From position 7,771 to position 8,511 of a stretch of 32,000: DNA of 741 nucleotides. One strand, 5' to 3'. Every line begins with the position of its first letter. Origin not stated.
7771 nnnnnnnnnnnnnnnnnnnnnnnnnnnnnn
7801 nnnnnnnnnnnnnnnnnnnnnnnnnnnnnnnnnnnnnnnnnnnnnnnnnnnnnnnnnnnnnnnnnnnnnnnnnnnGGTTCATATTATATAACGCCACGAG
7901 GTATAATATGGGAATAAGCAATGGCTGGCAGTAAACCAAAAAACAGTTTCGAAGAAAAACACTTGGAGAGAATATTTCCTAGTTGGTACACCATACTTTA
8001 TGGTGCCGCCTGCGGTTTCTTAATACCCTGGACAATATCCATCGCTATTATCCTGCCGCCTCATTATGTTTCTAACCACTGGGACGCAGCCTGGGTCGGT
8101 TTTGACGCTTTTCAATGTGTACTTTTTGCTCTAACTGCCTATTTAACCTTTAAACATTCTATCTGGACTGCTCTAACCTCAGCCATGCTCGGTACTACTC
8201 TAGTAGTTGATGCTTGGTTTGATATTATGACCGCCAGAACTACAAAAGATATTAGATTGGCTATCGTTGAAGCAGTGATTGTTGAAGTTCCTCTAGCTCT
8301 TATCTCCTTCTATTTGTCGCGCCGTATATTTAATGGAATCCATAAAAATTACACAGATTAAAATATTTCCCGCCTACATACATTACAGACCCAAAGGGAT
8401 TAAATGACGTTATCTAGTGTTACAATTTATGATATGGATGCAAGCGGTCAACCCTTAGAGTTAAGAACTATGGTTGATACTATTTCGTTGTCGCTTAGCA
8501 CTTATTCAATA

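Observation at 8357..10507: IS1595-family element whose 37-bp terminal inverted repeats enclose three passenger ORFs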

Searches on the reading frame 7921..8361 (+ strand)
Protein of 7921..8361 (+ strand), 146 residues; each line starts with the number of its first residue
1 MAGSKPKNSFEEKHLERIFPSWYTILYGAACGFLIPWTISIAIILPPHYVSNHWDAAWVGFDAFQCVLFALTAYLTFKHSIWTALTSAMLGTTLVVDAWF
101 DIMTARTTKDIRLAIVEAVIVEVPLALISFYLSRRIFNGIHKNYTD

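Call 4: search_protein_families(library=pfam, proteins=[window:7921-8361:+], max_evalue=0.1)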
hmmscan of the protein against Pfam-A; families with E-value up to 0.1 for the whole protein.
window:7921-8361:+ (146 aa): 0 families

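Call 34: find_encoding_contigs(protein=window:7921-8361:+, flank=4000, max_places=10)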
Protein window:7921-8361:+ (146 aa): 15 contigs read that carry it; 8 places shown.
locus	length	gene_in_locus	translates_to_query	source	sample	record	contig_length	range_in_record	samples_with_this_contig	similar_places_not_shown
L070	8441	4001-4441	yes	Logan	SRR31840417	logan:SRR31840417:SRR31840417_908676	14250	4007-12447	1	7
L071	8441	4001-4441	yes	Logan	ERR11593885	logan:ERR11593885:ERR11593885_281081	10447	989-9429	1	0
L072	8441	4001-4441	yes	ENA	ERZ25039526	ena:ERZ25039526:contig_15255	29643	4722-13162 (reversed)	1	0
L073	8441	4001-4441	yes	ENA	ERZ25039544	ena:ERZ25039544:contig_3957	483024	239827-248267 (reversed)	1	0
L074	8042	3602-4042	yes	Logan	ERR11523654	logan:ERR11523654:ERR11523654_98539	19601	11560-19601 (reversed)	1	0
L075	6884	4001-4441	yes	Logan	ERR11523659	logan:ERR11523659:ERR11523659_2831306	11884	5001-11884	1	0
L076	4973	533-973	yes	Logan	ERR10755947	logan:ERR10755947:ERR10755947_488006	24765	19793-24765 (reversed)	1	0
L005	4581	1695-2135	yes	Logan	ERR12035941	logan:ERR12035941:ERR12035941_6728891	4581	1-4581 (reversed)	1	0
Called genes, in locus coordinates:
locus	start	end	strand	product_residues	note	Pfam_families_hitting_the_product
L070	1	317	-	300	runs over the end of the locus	PF00005:ABC_tran, PF13304:AAA_21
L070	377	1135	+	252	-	PF03988:DUF347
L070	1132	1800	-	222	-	-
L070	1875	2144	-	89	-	-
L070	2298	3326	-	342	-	PF00652:Ricin_B_lectin, PF05257:CHAP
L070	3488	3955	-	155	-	PF00293:NUDIX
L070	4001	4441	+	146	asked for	-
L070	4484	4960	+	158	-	-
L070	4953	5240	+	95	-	-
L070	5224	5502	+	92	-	-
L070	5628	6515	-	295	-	PF12760:Zn_ribbon_IS1595, PF12762:DDE_Tnp_IS1595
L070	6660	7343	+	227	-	PF00072:Response_reg, PF00486:Trans_reg_C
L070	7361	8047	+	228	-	PF02518:HATPase_c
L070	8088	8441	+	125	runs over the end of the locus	-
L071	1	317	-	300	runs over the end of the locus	PF00005:ABC_tran, PF13304:AAA_21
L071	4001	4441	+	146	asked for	-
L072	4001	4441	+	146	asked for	-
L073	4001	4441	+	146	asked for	-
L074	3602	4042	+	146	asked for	-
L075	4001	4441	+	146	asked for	-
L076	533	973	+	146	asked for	-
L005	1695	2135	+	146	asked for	-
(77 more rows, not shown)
